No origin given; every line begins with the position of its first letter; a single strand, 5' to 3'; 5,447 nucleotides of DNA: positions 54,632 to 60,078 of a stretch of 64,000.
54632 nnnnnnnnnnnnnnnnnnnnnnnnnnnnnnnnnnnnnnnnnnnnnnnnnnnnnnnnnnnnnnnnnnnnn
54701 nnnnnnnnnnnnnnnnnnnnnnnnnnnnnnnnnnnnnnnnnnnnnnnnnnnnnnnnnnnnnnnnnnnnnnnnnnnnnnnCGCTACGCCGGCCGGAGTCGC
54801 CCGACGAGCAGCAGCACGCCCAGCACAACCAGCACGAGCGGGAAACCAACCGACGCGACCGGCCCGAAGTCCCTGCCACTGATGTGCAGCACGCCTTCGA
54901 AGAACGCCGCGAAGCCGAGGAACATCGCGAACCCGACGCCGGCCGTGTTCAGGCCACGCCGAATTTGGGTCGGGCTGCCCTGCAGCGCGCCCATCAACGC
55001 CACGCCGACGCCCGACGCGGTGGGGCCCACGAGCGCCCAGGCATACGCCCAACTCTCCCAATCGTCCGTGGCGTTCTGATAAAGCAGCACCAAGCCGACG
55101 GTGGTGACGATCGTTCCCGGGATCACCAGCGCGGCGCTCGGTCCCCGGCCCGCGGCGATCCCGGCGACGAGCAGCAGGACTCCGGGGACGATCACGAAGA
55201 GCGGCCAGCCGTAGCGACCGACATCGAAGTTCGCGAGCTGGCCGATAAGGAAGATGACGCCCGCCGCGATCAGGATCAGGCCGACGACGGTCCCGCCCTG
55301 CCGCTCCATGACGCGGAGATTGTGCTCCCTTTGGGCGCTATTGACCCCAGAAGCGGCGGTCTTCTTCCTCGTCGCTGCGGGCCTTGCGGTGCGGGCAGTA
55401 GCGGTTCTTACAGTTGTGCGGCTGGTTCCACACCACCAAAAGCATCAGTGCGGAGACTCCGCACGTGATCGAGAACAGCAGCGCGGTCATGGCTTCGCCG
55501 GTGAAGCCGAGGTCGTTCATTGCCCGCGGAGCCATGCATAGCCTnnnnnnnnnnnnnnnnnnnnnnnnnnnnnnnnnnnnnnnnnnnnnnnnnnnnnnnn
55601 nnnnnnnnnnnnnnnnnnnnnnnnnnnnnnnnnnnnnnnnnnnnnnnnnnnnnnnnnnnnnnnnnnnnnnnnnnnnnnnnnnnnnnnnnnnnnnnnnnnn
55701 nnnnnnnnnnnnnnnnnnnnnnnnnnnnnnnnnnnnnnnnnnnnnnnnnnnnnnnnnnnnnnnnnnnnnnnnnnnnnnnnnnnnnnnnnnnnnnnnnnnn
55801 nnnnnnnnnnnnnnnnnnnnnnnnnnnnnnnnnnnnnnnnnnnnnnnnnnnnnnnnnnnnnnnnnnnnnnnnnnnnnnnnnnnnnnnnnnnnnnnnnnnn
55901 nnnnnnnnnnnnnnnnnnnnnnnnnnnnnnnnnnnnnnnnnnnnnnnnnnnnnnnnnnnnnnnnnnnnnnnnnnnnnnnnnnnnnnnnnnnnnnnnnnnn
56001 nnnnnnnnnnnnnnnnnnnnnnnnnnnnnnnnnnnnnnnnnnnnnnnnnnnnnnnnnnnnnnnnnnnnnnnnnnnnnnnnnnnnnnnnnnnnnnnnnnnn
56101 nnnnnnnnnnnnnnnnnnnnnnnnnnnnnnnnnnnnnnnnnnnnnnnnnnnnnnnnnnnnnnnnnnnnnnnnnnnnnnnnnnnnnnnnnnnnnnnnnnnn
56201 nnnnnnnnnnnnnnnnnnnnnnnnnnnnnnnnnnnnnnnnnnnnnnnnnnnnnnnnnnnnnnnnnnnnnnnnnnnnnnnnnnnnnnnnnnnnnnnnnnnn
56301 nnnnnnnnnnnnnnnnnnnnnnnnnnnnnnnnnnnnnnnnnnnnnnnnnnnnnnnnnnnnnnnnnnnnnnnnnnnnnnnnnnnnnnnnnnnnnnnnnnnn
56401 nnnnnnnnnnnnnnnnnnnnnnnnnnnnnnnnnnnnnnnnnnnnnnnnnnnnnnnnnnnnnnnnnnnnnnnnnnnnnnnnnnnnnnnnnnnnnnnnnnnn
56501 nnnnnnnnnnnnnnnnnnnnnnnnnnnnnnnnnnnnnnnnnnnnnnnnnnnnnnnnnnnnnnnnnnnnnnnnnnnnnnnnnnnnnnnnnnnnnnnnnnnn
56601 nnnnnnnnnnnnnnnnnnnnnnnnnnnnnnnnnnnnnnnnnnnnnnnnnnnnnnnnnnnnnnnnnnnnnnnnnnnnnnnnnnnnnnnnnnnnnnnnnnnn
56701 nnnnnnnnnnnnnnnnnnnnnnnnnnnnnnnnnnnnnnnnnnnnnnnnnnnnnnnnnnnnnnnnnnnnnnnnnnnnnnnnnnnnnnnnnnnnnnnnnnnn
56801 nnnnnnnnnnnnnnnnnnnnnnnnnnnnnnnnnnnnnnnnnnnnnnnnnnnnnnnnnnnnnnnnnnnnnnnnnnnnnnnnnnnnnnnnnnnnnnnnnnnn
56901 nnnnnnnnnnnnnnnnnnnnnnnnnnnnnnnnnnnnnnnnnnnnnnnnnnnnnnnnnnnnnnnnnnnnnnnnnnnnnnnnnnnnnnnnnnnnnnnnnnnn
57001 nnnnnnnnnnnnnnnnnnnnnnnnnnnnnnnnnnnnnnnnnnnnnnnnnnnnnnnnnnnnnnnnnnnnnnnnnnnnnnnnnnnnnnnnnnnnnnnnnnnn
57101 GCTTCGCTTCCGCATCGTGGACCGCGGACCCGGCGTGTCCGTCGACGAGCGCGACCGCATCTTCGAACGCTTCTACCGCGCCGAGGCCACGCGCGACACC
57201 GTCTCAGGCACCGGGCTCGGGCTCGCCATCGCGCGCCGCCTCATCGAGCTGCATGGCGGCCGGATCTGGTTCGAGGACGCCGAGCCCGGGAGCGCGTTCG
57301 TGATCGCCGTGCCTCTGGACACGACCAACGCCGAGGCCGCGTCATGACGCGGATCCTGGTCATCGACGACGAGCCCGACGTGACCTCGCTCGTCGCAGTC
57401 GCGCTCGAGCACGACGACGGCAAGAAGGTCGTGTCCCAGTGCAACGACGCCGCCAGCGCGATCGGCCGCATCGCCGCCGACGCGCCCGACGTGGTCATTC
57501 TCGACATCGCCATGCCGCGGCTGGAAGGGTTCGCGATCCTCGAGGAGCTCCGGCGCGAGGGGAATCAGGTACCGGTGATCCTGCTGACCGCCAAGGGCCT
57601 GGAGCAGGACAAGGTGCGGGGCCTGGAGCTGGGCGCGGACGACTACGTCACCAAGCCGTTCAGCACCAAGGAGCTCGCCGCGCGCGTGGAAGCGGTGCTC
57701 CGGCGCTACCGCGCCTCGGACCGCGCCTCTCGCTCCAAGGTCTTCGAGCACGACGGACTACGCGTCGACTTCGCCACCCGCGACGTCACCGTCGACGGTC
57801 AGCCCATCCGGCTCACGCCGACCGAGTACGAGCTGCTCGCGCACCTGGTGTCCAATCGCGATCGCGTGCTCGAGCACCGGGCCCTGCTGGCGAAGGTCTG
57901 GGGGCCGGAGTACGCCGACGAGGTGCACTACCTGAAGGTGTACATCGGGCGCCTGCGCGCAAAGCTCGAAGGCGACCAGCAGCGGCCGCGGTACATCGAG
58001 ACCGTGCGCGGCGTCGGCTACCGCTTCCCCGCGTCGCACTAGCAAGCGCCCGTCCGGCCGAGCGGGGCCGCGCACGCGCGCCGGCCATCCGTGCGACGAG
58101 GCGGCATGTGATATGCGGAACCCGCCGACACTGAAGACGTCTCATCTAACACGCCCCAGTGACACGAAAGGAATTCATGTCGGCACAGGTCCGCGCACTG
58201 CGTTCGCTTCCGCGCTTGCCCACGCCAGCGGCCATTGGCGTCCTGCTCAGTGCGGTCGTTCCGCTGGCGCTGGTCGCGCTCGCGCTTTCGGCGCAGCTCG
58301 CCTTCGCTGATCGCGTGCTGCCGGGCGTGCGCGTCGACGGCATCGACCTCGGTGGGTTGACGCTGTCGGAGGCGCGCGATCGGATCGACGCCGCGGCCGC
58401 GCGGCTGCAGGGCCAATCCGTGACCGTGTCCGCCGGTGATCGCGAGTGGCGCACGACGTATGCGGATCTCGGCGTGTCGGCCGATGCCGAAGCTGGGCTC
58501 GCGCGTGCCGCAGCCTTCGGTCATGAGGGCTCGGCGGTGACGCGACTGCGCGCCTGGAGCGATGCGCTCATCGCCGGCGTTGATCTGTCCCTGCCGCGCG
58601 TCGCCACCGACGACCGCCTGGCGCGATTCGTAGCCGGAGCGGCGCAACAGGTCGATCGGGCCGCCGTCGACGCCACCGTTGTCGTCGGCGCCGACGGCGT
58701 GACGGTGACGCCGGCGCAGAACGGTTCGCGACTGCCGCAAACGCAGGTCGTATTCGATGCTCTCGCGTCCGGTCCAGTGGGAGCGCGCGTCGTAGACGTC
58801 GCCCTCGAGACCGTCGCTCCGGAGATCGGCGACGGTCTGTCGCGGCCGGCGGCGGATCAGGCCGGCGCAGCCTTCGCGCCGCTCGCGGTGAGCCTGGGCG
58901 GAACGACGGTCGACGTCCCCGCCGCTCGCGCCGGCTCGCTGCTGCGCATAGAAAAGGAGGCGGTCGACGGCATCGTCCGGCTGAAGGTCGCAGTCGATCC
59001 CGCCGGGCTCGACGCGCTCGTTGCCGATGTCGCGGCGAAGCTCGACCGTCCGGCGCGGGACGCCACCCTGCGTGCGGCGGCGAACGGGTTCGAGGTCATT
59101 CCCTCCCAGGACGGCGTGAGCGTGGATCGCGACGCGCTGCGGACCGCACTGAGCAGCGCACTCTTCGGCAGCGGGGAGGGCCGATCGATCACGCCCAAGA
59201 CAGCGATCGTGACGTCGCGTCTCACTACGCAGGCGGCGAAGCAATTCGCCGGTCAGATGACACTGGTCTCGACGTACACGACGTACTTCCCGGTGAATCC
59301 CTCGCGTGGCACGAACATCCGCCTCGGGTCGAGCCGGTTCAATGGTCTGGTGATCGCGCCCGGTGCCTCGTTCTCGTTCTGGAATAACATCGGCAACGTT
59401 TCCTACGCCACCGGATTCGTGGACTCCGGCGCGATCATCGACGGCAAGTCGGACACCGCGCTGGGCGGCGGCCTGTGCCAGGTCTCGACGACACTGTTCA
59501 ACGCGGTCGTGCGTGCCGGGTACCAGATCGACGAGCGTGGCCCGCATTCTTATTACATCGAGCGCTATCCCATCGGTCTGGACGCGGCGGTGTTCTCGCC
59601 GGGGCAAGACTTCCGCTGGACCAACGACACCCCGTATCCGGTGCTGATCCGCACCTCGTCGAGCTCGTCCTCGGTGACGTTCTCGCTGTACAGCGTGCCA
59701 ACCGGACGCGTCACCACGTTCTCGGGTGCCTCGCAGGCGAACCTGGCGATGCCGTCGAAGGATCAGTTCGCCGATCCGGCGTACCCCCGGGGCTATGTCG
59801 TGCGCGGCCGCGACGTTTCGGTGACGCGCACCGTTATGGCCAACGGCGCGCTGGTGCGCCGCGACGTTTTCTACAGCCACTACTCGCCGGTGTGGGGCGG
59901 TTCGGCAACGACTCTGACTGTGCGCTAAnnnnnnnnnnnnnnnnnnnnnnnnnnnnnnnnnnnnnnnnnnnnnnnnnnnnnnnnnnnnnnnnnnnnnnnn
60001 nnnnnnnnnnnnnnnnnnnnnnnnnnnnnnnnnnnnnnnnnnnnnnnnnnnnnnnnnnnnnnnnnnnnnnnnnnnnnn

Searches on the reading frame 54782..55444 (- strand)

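Call 70: search_protein_families(library=pfam, proteins=[window:54782-55444:-], max_evalue=0.00001)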
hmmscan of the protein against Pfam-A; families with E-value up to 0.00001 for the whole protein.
window:54782-55444:- (220 aa): 1 family
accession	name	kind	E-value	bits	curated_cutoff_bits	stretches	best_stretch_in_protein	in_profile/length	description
PF18917.5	LiaI-LiaF-like_TM1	-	3.3e-08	33.9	27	0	53-92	2-42/42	LiaI-LiaF-like transmembrane region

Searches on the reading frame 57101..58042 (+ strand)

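Call 70: search_protein_families(library=pfam, proteins=[window:57101-58042:+], max_evalue=0.00001)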
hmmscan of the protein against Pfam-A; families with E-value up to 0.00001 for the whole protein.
window:57101-58042:+ (313 aa): 2 families
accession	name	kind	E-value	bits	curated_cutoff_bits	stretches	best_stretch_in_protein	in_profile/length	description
PF00072.30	Response_reg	-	1e-29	103.4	30.2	1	85-196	1-110/111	Response regulator receiver domain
PF00486.34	Trans_reg_C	-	9.8e-26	90.1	26.2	1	233-309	1-77/77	Transcriptional regulatory protein, C terminal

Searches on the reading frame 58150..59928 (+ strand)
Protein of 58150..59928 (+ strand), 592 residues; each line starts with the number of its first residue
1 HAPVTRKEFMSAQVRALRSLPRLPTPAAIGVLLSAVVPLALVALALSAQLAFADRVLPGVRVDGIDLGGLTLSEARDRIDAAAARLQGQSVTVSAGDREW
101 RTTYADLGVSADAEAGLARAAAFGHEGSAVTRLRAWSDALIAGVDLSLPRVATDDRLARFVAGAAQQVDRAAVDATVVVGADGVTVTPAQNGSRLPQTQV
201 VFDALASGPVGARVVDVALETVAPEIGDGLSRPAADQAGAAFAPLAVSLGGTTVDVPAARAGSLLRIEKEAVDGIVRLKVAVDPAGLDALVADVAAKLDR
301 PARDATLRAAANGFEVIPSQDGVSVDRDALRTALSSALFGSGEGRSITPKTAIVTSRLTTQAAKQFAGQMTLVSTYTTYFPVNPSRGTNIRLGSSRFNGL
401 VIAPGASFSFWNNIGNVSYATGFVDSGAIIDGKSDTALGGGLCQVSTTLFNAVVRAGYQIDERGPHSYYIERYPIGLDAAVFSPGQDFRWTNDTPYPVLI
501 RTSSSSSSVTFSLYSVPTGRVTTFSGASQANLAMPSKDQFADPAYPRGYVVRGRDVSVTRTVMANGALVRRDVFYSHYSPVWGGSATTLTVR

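Call 70: search_protein_families(library=pfam, proteins=[window:58150-59928:+], max_evalue=0.00001)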
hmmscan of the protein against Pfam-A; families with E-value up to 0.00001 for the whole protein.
window:58150-59928:+ (592 aa): 2 families
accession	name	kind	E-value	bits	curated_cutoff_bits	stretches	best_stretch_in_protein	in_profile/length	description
PF04294.18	VanW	-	1.7e-42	144.4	27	1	386-514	2-130/130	VanW like protein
PF12229.13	PG_binding_4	-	2.3e-24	86.2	22.1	2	273-343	43-113/117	Putative peptidoglycan binding domain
